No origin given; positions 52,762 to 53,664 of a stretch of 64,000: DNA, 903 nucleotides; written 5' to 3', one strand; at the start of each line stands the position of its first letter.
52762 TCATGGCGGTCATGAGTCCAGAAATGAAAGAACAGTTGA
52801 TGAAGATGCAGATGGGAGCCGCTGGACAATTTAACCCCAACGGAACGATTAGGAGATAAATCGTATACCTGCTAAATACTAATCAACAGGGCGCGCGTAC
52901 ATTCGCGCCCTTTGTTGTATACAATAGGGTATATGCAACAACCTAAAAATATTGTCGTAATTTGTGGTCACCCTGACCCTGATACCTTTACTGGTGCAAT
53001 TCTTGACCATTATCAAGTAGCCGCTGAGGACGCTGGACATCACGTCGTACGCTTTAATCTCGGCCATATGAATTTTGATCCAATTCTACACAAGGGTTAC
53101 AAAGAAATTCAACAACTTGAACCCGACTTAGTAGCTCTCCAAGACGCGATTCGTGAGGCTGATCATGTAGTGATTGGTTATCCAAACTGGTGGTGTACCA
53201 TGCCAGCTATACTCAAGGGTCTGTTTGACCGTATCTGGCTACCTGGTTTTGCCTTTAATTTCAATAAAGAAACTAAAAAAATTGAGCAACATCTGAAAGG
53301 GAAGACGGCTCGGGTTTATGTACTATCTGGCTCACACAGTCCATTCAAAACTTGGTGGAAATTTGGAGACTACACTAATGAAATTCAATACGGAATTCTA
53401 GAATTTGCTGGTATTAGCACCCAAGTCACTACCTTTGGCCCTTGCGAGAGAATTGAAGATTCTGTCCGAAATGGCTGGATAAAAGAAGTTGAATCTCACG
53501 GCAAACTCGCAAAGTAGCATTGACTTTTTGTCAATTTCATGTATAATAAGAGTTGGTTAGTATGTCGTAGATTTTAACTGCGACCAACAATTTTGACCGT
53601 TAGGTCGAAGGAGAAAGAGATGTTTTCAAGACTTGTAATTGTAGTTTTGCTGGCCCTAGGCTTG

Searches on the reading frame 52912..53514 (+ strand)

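Call 75: search_protein_families(library=pfam, proteins=[window:52912-53514:+], max_evalue=0.01)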
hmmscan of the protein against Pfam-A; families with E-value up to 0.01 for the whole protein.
window:52912-53514:+ (201 aa): 2 families
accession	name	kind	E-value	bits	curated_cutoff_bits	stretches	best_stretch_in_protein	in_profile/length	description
PF02525.22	Flavodoxin_2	-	2.7e-31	109.2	27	1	12-172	1-171/198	Flavodoxin-like fold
PF03358.20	FMN_red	-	2.7e-14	53.4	24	1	13-139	2-115/152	NADPH-dependent FMN reductase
